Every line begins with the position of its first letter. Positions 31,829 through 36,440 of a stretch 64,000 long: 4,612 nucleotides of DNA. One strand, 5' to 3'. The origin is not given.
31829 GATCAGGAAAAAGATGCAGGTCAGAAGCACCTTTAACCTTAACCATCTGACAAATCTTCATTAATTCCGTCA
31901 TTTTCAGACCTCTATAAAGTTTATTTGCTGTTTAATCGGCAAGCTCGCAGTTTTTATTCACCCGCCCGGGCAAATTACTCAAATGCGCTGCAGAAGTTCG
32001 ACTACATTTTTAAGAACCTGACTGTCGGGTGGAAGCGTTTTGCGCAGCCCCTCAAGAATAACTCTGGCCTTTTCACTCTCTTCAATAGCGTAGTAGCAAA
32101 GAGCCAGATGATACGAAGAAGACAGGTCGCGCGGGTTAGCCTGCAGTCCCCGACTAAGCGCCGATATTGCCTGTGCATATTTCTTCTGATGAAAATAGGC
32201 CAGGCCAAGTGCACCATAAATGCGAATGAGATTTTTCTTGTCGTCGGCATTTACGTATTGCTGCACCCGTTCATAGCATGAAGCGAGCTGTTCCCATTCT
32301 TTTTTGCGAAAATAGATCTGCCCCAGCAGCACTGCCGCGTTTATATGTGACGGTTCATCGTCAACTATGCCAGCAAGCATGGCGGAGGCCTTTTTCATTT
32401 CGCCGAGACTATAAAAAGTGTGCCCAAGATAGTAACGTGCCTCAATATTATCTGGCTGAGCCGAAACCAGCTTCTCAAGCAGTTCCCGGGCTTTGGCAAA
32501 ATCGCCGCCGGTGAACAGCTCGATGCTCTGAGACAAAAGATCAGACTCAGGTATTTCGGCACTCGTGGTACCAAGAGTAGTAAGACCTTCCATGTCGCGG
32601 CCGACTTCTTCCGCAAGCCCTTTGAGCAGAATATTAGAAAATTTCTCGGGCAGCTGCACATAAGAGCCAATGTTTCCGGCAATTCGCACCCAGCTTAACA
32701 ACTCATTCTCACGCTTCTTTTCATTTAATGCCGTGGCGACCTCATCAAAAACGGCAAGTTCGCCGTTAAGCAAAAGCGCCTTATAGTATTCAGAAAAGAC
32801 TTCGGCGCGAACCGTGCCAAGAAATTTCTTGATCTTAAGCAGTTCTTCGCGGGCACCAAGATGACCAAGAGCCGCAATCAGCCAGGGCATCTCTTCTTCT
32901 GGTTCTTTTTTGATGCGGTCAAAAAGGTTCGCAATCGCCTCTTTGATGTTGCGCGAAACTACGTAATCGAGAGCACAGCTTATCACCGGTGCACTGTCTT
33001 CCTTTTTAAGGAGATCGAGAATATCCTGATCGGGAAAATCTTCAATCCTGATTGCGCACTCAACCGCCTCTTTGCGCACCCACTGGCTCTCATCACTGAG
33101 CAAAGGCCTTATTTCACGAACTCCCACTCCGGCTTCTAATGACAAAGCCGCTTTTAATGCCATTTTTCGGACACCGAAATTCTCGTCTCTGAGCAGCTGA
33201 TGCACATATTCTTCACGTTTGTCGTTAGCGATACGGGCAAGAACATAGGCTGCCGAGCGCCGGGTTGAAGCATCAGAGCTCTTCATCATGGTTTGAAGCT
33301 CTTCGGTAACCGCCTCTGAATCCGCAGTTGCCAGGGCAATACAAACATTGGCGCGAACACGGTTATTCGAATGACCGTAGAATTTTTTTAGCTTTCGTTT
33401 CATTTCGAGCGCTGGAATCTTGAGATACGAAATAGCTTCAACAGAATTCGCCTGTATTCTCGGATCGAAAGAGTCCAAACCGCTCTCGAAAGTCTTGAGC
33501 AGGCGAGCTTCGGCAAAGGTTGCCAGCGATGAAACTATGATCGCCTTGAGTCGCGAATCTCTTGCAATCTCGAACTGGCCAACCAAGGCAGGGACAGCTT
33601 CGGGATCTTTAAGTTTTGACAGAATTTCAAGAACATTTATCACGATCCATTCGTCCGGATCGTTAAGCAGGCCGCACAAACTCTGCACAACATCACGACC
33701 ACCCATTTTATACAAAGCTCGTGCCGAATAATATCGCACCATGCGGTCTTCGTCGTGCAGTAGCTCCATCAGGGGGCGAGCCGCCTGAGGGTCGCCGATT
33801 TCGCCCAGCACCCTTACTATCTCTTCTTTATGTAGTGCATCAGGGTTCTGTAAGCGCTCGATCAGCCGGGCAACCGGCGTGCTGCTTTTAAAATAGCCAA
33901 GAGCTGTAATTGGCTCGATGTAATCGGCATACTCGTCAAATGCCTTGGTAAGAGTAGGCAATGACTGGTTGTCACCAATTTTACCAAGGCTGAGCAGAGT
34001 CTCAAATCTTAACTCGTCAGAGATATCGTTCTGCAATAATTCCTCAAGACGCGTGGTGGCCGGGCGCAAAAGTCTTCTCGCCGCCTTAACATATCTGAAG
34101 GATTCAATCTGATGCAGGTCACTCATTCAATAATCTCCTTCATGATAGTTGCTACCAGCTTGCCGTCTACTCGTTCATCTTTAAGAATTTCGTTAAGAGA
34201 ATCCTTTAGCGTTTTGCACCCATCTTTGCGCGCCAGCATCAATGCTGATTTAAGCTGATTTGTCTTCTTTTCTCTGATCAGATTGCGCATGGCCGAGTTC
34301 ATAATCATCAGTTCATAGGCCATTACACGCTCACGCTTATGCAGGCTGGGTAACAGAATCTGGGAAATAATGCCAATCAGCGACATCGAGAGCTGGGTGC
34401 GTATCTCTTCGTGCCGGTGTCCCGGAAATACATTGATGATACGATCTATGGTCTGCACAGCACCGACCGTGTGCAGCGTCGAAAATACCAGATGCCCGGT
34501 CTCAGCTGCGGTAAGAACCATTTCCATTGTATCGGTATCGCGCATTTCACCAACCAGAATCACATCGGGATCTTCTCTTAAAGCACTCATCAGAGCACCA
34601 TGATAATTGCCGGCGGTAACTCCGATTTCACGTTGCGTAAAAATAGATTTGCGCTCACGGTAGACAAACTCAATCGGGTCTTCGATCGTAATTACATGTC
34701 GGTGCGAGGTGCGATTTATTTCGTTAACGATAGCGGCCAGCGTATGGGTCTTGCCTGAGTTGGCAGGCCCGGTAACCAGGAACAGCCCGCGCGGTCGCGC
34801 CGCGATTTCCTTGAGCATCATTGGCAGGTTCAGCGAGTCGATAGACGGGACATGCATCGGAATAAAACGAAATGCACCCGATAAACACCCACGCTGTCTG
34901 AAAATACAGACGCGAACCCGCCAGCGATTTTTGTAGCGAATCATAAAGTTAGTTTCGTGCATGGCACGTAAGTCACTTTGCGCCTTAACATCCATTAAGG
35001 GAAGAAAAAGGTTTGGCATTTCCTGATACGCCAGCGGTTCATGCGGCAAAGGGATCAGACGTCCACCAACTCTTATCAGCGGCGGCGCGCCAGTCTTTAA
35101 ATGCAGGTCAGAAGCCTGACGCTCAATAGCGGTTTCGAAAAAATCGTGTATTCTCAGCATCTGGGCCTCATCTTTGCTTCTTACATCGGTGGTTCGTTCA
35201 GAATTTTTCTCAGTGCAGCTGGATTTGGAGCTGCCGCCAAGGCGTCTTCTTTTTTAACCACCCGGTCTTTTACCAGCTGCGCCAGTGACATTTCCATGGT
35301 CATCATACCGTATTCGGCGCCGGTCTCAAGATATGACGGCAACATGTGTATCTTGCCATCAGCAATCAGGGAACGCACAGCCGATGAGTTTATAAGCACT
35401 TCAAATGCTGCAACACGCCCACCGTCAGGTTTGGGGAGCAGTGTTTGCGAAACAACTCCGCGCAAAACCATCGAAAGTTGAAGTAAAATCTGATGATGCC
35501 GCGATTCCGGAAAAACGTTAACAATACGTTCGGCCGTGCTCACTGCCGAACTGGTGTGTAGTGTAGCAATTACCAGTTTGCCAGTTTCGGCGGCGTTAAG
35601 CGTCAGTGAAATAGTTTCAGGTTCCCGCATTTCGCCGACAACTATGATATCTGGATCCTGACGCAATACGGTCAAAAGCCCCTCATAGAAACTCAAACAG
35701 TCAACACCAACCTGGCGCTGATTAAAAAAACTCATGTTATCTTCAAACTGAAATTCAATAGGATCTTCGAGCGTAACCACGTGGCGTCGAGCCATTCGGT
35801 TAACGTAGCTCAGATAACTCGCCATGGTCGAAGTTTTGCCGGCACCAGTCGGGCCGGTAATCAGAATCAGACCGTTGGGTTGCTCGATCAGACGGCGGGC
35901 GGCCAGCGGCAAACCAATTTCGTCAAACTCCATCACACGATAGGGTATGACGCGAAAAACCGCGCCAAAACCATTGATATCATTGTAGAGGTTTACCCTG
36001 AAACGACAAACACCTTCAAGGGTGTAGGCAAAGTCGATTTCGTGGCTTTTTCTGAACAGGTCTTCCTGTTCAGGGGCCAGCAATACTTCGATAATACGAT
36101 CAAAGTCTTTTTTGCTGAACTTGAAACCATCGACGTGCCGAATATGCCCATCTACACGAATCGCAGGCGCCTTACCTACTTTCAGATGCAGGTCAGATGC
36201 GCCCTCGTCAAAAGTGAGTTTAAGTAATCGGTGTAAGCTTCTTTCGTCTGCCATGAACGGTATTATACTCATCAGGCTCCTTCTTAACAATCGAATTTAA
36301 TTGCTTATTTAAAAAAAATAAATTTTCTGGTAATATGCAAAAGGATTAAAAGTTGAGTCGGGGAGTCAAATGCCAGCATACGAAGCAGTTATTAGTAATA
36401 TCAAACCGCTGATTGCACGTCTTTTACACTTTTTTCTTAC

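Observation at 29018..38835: PilT-only ATPase cluster: four tandem PilT paralogs (two catalytically dead), two pseudopilins and two HEAT-TPR proteins, with no PilB/PilC/PilD/secretin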

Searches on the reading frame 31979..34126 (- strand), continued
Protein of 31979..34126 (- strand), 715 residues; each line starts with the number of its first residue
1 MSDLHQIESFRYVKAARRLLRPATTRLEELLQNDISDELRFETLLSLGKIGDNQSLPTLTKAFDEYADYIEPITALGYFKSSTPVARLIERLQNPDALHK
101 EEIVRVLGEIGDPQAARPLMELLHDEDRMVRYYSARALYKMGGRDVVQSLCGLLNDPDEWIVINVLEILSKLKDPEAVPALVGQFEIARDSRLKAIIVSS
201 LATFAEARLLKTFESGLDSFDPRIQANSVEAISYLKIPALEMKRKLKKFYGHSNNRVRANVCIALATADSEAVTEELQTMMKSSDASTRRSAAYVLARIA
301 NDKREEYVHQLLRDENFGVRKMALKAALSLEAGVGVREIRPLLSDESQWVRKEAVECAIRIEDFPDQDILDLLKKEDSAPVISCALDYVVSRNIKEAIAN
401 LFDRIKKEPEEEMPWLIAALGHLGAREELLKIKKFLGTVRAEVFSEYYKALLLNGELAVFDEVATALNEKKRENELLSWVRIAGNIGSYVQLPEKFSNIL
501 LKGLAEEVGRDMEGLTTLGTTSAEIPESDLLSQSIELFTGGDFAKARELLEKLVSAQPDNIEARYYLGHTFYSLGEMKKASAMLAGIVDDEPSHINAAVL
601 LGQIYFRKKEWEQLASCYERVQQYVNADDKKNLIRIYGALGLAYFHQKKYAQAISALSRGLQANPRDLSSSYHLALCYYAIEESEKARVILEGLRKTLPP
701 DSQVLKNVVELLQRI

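Call 89: fold_search(model_id=the predicted structure, library=pdb)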
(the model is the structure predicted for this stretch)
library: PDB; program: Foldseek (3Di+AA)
matches with E <= 10: 1800; with E <= 0.001: 417
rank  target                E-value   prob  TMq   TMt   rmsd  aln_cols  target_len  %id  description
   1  6fsq                  2.0e-09  1.00  0.24  0.43  15.8       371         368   25  Structure of A3_bGFPD, an artificial bi-domain protein based on two different alphaRep domains : A3 and a GFP binding do (released 2018-08-08)
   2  6bzx_A                6.5e-08  1.00  0.27  0.58   8.0       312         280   24  Structure of the artificial complex alpha-Rep/Octarellin V.1 crystallized by counter diffusion in a capillary (released 2019-01-09)
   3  8rc4_d                6.7e-08  1.00  0.27  0.24  27.3       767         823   15  Structure of Integrator-PP2A complex (released 2024-02-07)
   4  4rv1_D                8.1e-08  1.00  0.17  0.25  18.5       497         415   19  Crystal Structure of Engineered Protein. Northeast Structural Genomics Consortium (NESG) Target OR497. (released 2014-12-10)
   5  7pks_d                9.3e-08  1.00  0.25  0.22  29.5       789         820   14  Structural basis of Integrator-mediated transcription regulation (released 2021-12-08)
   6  4zv6_A                1.4e-07  1.00  0.27  0.59   8.1       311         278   24  Crystal structure of the artificial alpharep-7 octarellinV.1 complex (released 2016-05-25)
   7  4rv1_C                1.6e-07  1.00  0.19  0.29  15.9       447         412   20  Crystal Structure of Engineered Protein. Northeast Structural Genomics Consortium (NESG) Target OR497. (released 2014-12-10)
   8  4rv1_B                1.8e-07  1.00  0.20  0.29  16.2       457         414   20  Crystal Structure of Engineered Protein. Northeast Structural Genomics Consortium (NESG) Target OR497. (released 2014-12-10)
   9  4rv1_A                2.2e-07  1.00  0.20  0.30  15.8       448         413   20  Crystal Structure of Engineered Protein. Northeast Structural Genomics Consortium (NESG) Target OR497. (released 2014-12-10)
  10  5ife_C                3.8e-07  1.00  0.29  0.26  22.2       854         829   13  Crystal structure of the human SF3b core complex (released 2016-10-26)
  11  8rbz_d                4.6e-07  1.00  0.28  0.25  28.3       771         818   14  Structure of Integrator-PP2A-SOSS-CTD post-termination complex (released 2024-02-07)
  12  3w3w_A                4.6e-07  1.00  0.27  0.20  20.6       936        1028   13  Crystal structure of Kap121p bound to Ste12p (released 2013-04-10)
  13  3w3v                  5.1e-07  1.00  0.27  0.20  21.2       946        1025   13  Crystal structure of Kap121p mutant D353K/E396K/D438K (released 2013-04-10)
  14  3w3y_A                5.1e-07  1.00  0.26  0.20  21.2       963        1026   12  Crystal structure of Kap121p bound to Nup53p (released 2013-04-10)
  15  8bbe_D                1.4e-06  1.00  0.24  0.26  29.9       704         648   12  Structure of the IFT-A complex; IFT-A2 module (released 2022-12-21)
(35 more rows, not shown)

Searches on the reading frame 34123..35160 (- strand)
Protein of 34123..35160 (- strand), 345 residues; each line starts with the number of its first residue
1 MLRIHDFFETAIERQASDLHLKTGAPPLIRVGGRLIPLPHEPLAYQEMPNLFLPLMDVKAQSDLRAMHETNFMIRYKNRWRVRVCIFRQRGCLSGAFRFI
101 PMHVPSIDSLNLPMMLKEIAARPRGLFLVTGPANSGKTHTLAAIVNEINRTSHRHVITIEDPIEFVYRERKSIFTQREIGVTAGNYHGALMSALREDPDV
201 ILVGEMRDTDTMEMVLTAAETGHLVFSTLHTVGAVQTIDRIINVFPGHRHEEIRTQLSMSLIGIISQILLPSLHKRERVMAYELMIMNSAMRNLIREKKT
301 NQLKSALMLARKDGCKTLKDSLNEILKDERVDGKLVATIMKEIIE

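Call 3: search_protein_families(library=pfam, proteins=[window:34123-35160:-], max_evalue=0.01)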
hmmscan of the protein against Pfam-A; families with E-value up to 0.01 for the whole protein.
window:34123-35160:- (345 aa): 5 families
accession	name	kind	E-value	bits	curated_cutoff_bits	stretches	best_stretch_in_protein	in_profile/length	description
PF00437.27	T2SSE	-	4.7e-41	141.1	24.9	1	115-317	133-304/370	Type II/IV secretion system protein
PF13604.12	AAA_30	-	0.00042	20.6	27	1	115-221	9-114/191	AAA domain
PF00004.35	AAA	-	0.0067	17.3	21.2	0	128-206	2-66/131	ATPase family associated with various cellular activities (AAA)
PF13401.12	AAA_22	-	0.0077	17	27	0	123-162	4-42/130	AAA domain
PF25199.1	nSTAND_NTPase5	-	0.0089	16.3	34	0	120-164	37-81/145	Novel STAND NTPase 5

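Call 4: search_protein_families(library=ncbifam, proteins=[window:34123-35160:-], max_evalue=0.01)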
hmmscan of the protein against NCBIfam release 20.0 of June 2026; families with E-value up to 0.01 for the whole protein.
window:34123-35160:- (345 aa): 18 families
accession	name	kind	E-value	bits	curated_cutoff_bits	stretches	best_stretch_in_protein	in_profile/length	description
TIGR01420.1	pilT_fam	subfamily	7.3e-117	390.4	319.1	1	4-332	2-330/343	PilT/PilU family type 4a pilus ATPase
TIGR02524.1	dot_icm_DotB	equivalog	1.4e-42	146.2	463.3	1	4-314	6-329/358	Dot/Icm type IV secretion system ATPase DotB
TIGR02525.1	plasmid_TraJ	equivalog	8.6e-39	133.5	368.3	1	4-340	12-367/372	plasmid transfer ATPase TraJ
TIGR02538.1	type_IV_pilB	equivalog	3.7e-37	128.2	675.65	1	116-244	308-432/564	type IV-A pilus assembly ATPase PilB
NF041000.1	ATPase_ComGA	equivalog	1.1e-36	126.2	300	1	114-271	118-266/267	competence type IV pilus ATPase ComGA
TIGR02533.1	type_II_gspE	equivalog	1.9e-35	122.5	630.25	1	115-244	234-359/486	type II secretion system ATPase GspE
NF007755.0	PRK10436.1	equivalog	3e-33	115.2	617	1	4-244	89-335/465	type II secretion system protein GspE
NF053534.1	T4PilAsmATPsTfpB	equivalog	1.1e-30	106.6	850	1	117-304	329-503/584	type IV pilus assembly ATPase TfpB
NF058587.1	archaellum_moto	equivalog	8.2e-14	51.2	550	1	128-241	279-393/527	archaellum flagellar ATPase motor FlaI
TIGR02782.1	TrbB_P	equivalog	3.3e-12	46.3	304.55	1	125-265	137-275/303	P-type conjugative transfer ATPase TrbB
TIGR02788.1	VirB11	equivalog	1.2e-11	44.3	249.95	1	124-245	144-266/308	P-type DNA transfer ATPase VirB11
NF010469.0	PRK13894.1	subfamily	4e-10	39.5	508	1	126-245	151-268/320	conjugal transfer ATPase TrbB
NF010425.0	PRK13851.1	equivalog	8.9e-10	38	461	1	120-243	158-282/344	type IV secretion system protein VirB11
TIGR03819.1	heli_sec_ATPase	hypoth_equivalog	3.5e-09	36.3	373.15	1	115-238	170-294/340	TadA family conjugal transfer-associated ATPase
NF053672.1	bindosome_BasE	exception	2.6e-08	33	1000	1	126-268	272-413/512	bindosome assembly system ATPase subunit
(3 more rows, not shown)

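Call 32: search_solved_structures(query=window:34123-35157:-, max_evalue=1e-20)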
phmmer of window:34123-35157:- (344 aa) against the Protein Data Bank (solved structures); distinct sequences matched with E-value up to 1e-20: 22.
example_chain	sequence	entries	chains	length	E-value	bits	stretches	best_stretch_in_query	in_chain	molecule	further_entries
5zfq_A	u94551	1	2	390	3.3e-87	295.7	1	3-331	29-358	Twitching motility pilus retraction protein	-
6ojx_A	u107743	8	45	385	1.7e-85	290.1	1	3-327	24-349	Twitching motility pilus retraction ATPase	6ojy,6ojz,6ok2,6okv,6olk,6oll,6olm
2gsz_A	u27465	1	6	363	2.9e-81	276.2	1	1-327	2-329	twitching motility protein PilT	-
2ewv_A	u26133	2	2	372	3.1e-81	276.1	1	1-327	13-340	twitching motility protein PilT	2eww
5fl3_A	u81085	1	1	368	6.5e-79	268.5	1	7-325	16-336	PILI RETRACTION PROTEIN PILT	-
3jvu_A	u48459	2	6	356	1.3e-77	264.2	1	10-321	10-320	Twitching mobility protein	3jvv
2eyu_A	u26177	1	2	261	1.7e-64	221.1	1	100-327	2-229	twitching motility protein PilT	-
9n32_A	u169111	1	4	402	1.1e-63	218.5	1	8-324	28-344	PilU protein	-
10my_A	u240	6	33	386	6.5e-62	212.6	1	4-331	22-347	PilT/PilU family type 4a pilus ATPase | Twitching motility protein PilT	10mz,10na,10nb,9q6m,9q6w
6geb_A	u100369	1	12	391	1.1e-40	142.8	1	8-313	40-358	DotB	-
5zfr_A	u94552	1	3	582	4.7e-28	101.4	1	115-243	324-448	Type IV pilus biogenesis ATPase PilB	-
6olj_C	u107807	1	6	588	7.7e-28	100.7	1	115-243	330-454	Type IV pilus biogenesis ATPase PilB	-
5tsg_B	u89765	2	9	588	7.7e-28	100.7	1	115-243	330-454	Type IV pilus biogenesis ATPase PilB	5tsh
5it5_F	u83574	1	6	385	2.2e-26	95.9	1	114-269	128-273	ATP binding motif-containing protein PilF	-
5oiu_A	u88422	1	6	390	2.3e-26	95.8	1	114-269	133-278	Type IV pilus assembly protein PilF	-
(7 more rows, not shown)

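Call 50: search_protein_families(library=padloc, proteins=[window:34123-35160:-], max_evalue=0.001)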
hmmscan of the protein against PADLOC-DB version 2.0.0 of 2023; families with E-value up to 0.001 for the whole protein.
window:34123-35160:- (345 aa): 1 family
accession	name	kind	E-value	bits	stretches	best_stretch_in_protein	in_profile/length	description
PDLC04140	mad8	-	2e-05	22.3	1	123-205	26-114/314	mads_8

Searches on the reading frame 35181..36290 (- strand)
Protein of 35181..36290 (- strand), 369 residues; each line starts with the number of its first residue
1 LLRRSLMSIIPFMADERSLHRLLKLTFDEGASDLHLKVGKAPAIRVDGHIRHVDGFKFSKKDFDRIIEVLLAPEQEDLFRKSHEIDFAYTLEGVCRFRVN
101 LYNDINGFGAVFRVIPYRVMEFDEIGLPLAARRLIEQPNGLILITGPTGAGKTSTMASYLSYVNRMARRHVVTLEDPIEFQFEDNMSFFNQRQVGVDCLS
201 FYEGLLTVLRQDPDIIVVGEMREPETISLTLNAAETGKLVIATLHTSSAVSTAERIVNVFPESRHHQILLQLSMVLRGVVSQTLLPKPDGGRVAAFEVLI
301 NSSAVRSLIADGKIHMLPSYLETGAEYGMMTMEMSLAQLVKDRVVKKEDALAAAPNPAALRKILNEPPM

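Call 3: search_protein_families(library=pfam, proteins=[window:35181-36290:-], max_evalue=0.01)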
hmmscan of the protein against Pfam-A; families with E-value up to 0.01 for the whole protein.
window:35181-36290:- (369 aa): 6 families
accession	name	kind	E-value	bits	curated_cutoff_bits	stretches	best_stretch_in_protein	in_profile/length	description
PF00437.27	T2SSE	-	2.4e-41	142.1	24.9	1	17-287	10-280/370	Type II/IV secretion system protein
PF13401.12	AAA_22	-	0.0011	19.7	27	1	138-175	4-40/130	AAA domain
PF13191.12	AAA_16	-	0.0014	19.6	32.6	1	133-166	19-51/167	AAA ATPase domain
PF13604.12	AAA_30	-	0.0045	17.2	27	0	130-163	9-42/191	AAA domain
PF13476.12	AAA_23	-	0.0059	17.7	27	1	138-155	18-35/201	AAA domain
PF04851.21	ResIII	-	0.0076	16.6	22.5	0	137-177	21-62/164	Type III restriction enzyme, res subunit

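Call 4: search_protein_families(library=ncbifam, proteins=[window:35181-36290:-], max_evalue=0.01)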
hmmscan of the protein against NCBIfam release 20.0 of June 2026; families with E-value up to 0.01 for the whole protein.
window:35181-36290:- (369 aa): 20 families
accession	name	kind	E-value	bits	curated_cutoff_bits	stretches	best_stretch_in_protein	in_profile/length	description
TIGR01420.1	pilT_fam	subfamily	4.1e-121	404.4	319.1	1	19-357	2-341/343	PilT/PilU family type 4a pilus ATPase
TIGR02525.1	plasmid_TraJ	equivalog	1.3e-38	132.9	368.3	1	20-321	13-334/372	plasmid transfer ATPase TraJ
NF007755.0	PRK10436.1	equivalog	3.7e-38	131.4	617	1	18-345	88-421/465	type II secretion system protein GspE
TIGR02533.1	type_II_gspE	equivalog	7.5e-37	127.1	630.25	1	131-260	235-360/486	type II secretion system ATPase GspE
TIGR02538.1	type_IV_pilB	equivalog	1.5e-35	122.8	675.65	1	133-259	310-432/564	type IV-A pilus assembly ATPase PilB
NF053534.1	T4PilAsmATPsTfpB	equivalog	3.4e-35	121.5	850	1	131-259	328-452/584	type IV pilus assembly ATPase TfpB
NF041000.1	ATPase_ComGA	equivalog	1.4e-33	116.1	300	1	132-286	121-266/267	competence type IV pilus ATPase ComGA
TIGR02524.1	dot_icm_DotB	equivalog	1.8e-33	116.2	463.3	1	19-314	6-314/358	Dot/Icm type IV secretion system ATPase DotB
NF058587.1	archaellum_moto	equivalog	8e-13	48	550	1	142-256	278-393/527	archaellum flagellar ATPase motor FlaI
TIGR02782.1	TrbB_P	equivalog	3.1e-11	43.1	304.55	1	142-263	139-259/303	P-type conjugative transfer ATPase TrbB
TIGR03819.1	heli_sec_ATPase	hypoth_equivalog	6.8e-11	41.9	373.15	1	142-256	181-297/340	TadA family conjugal transfer-associated ATPase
TIGR02788.1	VirB11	equivalog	7.7e-11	41.6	249.95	1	142-265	147-271/308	P-type DNA transfer ATPase VirB11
NF053672.1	bindosome_BasE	exception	2.6e-10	39.7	1000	1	141-261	272-393/512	bindosome assembly system ATPase subunit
NF010469.0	PRK13894.1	subfamily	2.4e-09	37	508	1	142-259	152-267/320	conjugal transfer ATPase TrbB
NF010407.0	PRK13833.1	subfamily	1e-08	35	499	1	142-263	147-266/323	conjugal transfer protein TrbB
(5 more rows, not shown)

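Call 50: search_protein_families(library=padloc, proteins=[window:35181-36272:-], max_evalue=0.001)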
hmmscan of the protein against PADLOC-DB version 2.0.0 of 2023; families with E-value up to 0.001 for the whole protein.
window:35181-36272:- (363 aa): 1 family
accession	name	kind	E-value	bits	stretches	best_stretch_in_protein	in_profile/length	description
PDLC04140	mad8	-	2.6e-05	21.9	1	132-173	26-67/314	mads_8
